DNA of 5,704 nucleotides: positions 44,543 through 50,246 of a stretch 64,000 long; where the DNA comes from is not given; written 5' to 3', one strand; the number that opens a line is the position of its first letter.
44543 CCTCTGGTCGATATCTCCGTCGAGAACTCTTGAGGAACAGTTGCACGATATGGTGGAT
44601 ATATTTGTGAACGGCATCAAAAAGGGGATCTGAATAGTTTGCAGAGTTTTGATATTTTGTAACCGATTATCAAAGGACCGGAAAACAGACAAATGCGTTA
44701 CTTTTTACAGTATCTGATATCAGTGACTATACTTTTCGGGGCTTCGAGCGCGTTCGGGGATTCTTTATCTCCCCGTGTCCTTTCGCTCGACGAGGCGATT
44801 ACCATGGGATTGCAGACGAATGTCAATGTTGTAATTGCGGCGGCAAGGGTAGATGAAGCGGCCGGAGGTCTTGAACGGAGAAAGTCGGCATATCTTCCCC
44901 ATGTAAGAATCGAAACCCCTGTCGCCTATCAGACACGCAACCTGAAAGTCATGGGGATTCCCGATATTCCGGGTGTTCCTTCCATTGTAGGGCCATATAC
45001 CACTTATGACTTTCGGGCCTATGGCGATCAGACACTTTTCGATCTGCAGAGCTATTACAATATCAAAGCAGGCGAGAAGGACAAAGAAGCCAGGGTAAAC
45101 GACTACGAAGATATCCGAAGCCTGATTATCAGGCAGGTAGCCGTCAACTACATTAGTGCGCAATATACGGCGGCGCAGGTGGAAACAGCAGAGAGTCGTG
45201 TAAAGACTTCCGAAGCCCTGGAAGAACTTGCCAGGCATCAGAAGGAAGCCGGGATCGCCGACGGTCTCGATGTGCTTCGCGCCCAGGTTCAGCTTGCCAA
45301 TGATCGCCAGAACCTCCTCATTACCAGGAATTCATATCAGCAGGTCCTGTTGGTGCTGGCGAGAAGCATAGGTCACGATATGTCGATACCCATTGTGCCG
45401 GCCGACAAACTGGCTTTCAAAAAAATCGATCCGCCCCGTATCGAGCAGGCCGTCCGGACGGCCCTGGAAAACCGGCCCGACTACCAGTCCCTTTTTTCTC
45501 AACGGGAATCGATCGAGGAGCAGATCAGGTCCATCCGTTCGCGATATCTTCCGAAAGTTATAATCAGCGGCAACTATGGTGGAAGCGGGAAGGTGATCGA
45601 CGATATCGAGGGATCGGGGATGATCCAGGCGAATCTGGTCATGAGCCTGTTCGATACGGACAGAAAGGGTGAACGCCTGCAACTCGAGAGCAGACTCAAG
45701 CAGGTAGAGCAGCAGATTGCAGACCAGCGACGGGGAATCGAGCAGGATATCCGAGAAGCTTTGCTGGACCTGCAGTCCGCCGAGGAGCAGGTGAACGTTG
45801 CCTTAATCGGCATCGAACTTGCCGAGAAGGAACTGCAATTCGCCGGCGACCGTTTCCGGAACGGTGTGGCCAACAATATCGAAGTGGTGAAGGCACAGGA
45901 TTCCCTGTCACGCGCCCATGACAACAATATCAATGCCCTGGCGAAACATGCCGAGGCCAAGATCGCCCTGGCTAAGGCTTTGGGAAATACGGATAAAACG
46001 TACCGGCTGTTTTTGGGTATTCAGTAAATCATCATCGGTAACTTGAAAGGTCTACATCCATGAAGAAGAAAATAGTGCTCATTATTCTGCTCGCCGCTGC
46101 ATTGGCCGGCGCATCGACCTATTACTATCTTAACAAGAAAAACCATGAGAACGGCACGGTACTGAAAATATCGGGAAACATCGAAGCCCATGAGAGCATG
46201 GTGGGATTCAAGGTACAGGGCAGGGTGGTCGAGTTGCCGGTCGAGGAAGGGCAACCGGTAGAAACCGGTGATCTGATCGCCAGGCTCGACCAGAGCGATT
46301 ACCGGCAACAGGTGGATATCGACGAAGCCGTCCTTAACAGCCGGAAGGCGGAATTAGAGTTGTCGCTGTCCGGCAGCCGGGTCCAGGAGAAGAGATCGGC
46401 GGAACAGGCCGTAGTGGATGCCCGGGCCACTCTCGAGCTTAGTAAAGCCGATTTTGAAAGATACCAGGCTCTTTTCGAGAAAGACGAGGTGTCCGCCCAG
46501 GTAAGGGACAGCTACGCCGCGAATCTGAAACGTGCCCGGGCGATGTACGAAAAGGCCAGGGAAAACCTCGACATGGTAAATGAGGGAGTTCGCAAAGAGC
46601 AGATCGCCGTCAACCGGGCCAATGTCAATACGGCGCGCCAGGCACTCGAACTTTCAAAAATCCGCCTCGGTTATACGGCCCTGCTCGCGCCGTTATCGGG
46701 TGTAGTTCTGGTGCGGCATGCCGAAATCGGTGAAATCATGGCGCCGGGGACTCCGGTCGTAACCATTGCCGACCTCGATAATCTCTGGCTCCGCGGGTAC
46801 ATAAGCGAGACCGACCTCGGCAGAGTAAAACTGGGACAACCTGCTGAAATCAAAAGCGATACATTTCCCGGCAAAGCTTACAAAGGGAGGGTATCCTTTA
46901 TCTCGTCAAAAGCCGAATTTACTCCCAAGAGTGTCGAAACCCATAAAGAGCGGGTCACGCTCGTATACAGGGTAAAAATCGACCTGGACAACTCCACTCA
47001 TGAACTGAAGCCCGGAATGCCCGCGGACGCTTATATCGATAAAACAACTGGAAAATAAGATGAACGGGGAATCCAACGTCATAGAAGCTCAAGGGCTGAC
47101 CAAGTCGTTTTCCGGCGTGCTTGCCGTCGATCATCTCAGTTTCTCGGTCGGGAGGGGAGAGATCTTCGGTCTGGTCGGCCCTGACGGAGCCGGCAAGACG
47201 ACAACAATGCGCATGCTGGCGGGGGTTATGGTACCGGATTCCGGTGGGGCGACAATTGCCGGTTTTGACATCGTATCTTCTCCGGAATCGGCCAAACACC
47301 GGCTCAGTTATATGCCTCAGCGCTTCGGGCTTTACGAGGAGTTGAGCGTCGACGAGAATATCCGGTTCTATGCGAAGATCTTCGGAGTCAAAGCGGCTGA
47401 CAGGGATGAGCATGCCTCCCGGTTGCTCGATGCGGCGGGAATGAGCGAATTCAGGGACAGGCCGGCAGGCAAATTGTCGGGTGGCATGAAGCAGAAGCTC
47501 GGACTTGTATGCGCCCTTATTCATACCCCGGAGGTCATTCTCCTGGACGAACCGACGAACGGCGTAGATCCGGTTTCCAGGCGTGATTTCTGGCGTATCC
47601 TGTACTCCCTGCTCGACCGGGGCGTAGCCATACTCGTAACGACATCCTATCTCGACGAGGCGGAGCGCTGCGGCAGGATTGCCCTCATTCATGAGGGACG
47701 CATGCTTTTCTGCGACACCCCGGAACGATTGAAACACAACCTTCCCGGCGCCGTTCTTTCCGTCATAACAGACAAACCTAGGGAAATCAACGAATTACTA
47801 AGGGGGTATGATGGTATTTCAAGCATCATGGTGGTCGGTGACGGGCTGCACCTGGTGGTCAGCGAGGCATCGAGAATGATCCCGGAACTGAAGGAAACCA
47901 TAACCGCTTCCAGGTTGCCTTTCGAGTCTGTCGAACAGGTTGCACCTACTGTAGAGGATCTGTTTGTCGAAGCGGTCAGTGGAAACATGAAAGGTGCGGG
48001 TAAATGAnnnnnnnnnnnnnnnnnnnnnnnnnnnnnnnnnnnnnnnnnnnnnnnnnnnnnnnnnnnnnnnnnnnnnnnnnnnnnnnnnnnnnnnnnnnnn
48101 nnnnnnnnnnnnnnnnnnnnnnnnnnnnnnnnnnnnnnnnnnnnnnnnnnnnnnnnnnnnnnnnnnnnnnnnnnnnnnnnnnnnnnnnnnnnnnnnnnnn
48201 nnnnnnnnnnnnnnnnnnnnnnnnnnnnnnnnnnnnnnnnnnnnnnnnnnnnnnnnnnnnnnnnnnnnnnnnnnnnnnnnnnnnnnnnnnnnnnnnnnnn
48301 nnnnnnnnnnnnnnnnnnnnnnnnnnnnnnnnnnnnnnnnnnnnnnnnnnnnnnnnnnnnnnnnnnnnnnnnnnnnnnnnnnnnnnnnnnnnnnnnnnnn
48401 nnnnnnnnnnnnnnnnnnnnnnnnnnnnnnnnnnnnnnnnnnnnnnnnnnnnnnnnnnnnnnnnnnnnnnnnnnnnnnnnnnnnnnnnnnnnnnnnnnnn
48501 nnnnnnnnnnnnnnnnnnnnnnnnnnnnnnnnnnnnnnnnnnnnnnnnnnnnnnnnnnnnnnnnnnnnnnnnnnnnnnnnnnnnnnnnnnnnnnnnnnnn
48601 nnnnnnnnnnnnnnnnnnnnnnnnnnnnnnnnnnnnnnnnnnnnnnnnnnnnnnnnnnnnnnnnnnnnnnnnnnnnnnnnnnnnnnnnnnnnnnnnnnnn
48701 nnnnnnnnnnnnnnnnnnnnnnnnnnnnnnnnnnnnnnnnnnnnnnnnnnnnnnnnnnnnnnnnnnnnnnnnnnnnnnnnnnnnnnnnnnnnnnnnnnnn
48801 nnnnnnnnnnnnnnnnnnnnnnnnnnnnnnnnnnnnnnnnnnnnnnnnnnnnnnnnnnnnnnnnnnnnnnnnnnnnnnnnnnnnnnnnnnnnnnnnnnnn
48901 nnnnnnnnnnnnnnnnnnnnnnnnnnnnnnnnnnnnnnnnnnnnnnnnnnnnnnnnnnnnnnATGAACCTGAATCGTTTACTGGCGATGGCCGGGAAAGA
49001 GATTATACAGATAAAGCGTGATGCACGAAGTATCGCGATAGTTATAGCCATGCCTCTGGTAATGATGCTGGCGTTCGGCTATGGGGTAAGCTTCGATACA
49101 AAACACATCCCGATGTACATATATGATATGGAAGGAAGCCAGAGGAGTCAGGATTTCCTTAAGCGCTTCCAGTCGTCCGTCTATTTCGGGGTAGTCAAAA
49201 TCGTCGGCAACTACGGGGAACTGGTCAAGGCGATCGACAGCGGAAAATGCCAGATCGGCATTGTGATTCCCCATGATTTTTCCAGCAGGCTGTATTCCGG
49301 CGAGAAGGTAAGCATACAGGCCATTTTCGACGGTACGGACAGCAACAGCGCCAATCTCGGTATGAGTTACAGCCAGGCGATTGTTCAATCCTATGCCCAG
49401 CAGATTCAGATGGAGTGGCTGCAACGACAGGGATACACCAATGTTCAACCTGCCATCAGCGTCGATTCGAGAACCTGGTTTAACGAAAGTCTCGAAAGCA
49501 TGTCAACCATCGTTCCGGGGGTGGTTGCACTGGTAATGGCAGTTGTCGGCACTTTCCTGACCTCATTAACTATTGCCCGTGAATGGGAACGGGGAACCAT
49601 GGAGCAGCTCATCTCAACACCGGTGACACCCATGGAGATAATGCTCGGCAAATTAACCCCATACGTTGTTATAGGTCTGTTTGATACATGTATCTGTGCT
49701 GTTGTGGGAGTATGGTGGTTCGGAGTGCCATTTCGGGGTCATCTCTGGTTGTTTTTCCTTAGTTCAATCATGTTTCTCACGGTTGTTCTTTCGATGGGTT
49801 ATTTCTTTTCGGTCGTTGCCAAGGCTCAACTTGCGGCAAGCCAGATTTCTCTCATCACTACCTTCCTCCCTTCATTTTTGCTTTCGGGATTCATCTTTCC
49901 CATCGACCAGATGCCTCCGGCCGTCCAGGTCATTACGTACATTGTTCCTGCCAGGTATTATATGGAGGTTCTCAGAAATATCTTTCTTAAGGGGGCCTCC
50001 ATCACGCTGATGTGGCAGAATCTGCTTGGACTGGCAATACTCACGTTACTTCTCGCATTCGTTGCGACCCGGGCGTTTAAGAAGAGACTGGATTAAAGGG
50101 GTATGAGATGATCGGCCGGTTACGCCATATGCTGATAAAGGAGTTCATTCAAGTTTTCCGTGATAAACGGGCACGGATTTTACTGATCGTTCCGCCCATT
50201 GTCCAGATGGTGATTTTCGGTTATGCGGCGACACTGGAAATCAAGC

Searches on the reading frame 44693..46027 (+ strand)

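Call 79: search_protein_families(library=pfam, proteins=[window:44693-46027:+], max_evalue=0.00001)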
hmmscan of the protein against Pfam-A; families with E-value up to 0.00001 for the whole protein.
window:44693-46027:+ (444 aa): 1 family
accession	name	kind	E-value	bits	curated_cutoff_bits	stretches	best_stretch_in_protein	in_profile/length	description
PF02321.23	OEP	-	2.4e-47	161.6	22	2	251-431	2-187/187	Outer membrane efflux protein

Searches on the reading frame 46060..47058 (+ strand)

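Call 79: search_protein_families(library=pfam, proteins=[window:46060-47058:+], max_evalue=0.00001)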
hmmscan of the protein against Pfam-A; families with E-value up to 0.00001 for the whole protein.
window:46060-47058:+ (332 aa): 3 families
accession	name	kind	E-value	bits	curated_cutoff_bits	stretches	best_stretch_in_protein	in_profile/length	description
PF16576.10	HlyD_D23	-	3.7e-25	88.9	30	1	39-321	10-213/214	Barrel-sandwich domain of CusB or HlyD membrane-fusion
PF13437.12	HlyD_3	-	8.6e-24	84.8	22.2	1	208-319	2-106/106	HlyD family secretion protein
PF13533.13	Biotin_lipoyl_2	-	5.1e-09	36.2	29.8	1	51-77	6-32/32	Biotin-lipoyl like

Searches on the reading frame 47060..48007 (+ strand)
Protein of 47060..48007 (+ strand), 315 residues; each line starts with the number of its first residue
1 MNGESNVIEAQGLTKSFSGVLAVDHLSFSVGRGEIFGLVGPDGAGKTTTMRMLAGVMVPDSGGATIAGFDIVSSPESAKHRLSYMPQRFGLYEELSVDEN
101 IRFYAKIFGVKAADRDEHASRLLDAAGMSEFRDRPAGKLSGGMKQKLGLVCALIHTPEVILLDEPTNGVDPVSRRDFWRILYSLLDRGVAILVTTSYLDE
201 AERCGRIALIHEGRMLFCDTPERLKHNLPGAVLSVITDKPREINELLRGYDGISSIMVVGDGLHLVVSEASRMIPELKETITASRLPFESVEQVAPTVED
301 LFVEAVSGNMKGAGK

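Call 79: search_protein_families(library=pfam, proteins=[window:47060-48007:+], max_evalue=0.00001)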
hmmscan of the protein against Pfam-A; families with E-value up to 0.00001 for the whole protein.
window:47060-48007:+ (315 aa): 2 families
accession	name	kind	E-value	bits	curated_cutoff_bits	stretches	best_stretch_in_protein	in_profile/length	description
PF00005.33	ABC_tran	-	8.2e-31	107.9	25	1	24-167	2-137/137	ABC transporter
PF13304.12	AAA_21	-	6.2e-10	40.1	27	1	133-195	232-297/304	AAA domain, putative AbiEii toxin, Type IV TA system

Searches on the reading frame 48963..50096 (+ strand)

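Call 79: search_protein_families(library=pfam, proteins=[window:48963-50096:+], max_evalue=0.00001)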
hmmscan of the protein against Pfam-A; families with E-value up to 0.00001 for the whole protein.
window:48963-50096:+ (377 aa): 4 families
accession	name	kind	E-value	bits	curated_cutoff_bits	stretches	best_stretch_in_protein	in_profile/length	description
PF12698.13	ABC2_membrane_3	-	1.5e-51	176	31.6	1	24-368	8-345/347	ABC-2 family transporter protein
PF01061.29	ABC2_membrane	-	1.7e-27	96.7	26.9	1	174-342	51-211/211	ABC-2 type transporter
PF12679.13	ABC2_membrane_2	-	2.4e-18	66.8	27.2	1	7-375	1-281/283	ABC-2 family transporter protein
PF12730.13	ABC2_membrane_4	-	1.8e-06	28.5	27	1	168-301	37-177/179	ABC-2 family transporter protein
